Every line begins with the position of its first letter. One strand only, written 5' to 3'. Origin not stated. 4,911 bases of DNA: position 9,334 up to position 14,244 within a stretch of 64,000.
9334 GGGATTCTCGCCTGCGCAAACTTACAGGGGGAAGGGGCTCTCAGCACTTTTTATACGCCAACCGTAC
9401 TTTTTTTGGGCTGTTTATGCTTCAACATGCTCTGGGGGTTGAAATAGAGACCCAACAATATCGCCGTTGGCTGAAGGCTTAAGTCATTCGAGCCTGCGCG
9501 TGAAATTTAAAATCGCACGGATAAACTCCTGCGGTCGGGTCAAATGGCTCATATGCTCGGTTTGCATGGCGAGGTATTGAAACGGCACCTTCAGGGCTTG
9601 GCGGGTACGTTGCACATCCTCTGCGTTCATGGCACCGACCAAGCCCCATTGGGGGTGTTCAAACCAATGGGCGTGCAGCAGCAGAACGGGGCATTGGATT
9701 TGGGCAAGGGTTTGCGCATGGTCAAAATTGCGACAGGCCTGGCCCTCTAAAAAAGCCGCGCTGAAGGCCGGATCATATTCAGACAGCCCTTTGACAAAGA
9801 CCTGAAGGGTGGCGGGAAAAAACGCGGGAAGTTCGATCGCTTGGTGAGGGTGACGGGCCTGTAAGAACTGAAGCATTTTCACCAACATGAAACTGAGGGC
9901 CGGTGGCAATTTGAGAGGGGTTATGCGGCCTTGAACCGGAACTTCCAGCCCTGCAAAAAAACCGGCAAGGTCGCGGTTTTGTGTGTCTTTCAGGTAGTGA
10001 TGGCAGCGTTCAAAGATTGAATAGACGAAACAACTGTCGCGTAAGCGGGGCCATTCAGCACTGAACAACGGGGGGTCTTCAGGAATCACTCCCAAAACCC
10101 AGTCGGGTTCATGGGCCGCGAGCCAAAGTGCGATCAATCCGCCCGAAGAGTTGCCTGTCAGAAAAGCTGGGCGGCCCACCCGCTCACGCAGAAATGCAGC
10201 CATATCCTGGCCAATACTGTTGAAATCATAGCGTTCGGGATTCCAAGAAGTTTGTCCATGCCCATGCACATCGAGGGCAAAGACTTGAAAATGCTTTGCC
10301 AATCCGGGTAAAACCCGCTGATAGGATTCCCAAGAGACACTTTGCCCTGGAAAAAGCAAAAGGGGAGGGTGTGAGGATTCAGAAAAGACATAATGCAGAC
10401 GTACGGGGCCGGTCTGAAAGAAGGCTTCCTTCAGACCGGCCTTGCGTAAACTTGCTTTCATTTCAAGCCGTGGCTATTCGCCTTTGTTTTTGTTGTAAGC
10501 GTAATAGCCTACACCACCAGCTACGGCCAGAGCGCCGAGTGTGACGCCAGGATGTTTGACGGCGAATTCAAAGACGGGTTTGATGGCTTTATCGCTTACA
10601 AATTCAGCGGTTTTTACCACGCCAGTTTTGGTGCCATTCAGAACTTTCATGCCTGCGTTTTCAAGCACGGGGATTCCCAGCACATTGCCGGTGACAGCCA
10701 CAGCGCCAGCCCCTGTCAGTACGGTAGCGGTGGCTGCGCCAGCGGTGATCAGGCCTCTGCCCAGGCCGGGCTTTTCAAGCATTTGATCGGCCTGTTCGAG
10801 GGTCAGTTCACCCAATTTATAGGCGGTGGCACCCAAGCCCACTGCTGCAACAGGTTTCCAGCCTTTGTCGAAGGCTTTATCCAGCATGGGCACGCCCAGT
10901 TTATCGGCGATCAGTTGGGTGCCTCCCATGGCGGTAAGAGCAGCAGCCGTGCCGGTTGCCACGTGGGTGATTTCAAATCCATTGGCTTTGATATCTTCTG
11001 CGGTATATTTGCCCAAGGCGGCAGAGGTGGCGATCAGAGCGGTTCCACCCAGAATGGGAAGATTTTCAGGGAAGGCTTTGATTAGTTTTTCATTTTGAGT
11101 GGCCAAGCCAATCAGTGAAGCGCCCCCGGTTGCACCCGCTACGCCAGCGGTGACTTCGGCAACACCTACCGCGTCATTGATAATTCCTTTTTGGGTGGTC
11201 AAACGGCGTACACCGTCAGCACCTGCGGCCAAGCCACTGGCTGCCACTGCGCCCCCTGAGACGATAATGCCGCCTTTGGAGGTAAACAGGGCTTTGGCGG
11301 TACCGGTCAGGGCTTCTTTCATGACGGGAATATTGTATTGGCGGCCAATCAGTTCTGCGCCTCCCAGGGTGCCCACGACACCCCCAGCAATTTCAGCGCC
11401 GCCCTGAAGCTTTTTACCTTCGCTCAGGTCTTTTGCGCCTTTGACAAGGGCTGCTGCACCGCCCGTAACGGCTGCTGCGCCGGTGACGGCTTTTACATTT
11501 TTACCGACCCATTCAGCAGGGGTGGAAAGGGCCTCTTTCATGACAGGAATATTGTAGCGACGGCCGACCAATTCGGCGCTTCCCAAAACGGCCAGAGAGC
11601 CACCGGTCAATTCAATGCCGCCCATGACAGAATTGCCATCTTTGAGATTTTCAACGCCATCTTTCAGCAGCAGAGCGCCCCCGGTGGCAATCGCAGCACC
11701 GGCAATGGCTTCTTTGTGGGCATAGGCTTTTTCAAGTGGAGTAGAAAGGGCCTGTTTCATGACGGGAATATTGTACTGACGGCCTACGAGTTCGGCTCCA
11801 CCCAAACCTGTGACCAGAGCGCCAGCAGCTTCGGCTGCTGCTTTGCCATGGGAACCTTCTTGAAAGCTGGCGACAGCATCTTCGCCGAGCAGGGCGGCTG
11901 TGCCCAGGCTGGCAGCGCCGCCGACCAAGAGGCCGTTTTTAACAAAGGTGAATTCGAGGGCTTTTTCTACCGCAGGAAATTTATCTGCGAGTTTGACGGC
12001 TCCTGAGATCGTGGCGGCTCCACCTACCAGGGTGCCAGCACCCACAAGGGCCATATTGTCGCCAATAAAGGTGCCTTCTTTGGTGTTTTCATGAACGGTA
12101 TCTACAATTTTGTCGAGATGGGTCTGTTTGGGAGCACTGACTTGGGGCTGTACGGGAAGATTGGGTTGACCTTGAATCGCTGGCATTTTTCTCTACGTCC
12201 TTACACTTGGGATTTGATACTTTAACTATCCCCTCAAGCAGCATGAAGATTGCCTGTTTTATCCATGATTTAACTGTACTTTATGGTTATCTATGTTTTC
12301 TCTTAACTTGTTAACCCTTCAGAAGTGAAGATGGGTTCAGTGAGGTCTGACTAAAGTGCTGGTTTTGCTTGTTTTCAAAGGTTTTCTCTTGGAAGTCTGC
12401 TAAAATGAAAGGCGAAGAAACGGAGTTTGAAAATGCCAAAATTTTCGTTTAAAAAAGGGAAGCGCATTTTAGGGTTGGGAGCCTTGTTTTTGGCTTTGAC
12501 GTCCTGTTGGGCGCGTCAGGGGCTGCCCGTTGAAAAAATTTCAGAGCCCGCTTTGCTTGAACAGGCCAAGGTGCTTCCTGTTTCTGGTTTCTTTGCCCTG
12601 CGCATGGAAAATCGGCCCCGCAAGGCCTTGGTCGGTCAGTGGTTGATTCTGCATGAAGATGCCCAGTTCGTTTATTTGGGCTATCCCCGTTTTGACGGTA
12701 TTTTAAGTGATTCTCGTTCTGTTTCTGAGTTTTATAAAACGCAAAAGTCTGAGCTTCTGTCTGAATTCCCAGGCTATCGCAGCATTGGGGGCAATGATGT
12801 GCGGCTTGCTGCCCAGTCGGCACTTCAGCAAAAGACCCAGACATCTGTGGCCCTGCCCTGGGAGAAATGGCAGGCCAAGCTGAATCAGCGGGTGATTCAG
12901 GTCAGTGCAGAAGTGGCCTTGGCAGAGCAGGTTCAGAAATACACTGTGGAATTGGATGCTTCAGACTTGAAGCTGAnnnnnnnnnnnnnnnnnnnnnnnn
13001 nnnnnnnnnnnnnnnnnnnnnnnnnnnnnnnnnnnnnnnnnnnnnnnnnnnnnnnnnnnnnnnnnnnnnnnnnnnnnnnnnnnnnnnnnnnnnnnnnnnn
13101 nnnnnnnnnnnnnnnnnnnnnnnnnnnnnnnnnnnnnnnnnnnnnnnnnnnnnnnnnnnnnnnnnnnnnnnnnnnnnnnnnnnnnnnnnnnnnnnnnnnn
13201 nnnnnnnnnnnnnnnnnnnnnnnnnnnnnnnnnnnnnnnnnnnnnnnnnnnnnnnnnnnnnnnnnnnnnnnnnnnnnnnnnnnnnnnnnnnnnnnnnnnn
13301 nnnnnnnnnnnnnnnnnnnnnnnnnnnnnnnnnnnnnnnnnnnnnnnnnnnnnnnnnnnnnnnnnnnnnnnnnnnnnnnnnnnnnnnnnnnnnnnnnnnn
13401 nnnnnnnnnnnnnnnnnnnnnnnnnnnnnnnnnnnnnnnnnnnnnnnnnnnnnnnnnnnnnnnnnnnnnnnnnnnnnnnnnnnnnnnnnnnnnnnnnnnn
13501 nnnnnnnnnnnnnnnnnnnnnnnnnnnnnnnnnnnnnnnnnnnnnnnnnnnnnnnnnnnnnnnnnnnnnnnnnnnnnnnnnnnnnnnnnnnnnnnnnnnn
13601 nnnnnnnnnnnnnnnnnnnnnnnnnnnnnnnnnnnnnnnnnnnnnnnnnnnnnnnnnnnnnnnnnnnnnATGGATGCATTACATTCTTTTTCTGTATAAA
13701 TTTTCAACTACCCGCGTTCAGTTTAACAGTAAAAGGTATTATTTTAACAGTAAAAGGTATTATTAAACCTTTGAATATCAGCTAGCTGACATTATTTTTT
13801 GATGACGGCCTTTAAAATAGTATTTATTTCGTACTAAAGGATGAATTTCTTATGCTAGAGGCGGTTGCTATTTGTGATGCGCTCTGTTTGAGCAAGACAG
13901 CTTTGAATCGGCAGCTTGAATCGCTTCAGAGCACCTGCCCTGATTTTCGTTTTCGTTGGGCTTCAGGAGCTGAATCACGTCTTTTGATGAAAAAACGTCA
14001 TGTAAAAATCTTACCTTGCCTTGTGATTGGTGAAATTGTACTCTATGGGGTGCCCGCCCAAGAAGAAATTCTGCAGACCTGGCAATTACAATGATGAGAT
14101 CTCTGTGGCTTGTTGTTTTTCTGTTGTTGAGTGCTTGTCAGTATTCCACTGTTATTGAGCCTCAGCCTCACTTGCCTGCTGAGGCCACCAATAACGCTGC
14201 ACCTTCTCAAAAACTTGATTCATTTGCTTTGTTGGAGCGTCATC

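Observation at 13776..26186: TGTCA-N6-TGACA palindrome, six perfect copies plus one near-copy, all intergenic, upstream of redox/haem genes next to a Crp/Fnr-family regulator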

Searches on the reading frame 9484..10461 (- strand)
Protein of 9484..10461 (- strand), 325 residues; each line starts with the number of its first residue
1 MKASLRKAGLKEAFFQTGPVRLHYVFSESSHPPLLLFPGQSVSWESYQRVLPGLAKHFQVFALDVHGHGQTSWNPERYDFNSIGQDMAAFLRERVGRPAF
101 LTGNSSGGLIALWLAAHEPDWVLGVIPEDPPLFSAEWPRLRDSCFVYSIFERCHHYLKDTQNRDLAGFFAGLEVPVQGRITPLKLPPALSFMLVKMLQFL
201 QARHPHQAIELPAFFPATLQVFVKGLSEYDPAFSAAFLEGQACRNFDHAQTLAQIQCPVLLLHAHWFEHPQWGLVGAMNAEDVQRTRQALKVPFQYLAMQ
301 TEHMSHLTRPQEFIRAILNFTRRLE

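Call 8: search_protein_families(library=pfam, proteins=[window:9484-10461:-], max_evalue=0.01)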
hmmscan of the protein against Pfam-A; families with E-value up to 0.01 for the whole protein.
window:9484-10461:- (325 aa): 3 families
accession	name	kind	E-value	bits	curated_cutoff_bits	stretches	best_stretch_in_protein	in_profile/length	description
PF00561.26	Abhydrolase_1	-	7.4e-15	55.7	25.8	1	32-130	1-102/245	alpha/beta hydrolase fold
PF12146.15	Hydrolase_4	-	6.2e-11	42.5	27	1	35-126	8-105/239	Serine aminopeptidase, S33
PF12697.13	Abhydrolase_6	-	1.1e-10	43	26.3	1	34-316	1-217/217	Alpha/beta hydrolase family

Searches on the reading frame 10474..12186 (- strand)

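Call 8: search_protein_families(library=pfam, proteins=[window:10474-12186:-], max_evalue=0.01)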
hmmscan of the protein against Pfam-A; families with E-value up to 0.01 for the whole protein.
window:10474-12186:- (570 aa): 1 family
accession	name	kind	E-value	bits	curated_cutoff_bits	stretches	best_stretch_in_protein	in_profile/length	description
PF00731.26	AIRC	-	0.0096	15.9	30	0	476-513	54-93/148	AIR carboxylase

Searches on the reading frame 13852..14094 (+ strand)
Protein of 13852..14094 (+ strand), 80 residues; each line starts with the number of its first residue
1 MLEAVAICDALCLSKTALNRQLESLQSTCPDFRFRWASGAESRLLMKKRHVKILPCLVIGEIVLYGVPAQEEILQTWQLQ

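Call 7: search_protein_families(library=pfam, proteins=[window:13852-14094:+], max_evalue=0.01)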
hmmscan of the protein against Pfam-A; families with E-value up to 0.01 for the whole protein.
window:13852-14094:+ (80 aa): 0 families

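Call 33: search_protein_families(library=ncbifam, proteins=[window:13852-14094:+], max_evalue=0.01)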
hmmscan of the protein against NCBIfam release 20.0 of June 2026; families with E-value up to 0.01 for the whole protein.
window:13852-14094:+ (80 aa): 0 families

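Call 65: find_homologous_proteins(query=window:13852-14094:+, max_evalue=0.001)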
Query window:13852-14094:+ (80 aa): 1 proteins with E <= 0.001 among 1 candidates.
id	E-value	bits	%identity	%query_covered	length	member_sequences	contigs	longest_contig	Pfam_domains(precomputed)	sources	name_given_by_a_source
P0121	5.4e-46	171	100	100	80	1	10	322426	-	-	-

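Call 66: search_protein_families(library=pfam, proteins=[window:13852-14094:+], max_evalue=1)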
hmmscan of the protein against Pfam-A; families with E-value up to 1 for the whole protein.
window:13852-14094:+ (80 aa): 1 family
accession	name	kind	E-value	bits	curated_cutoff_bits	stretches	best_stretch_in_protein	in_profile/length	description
PF13192.12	Thioredoxin_3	-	0.038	14.4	24.8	1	46-75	42-73/76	Thioredoxin domain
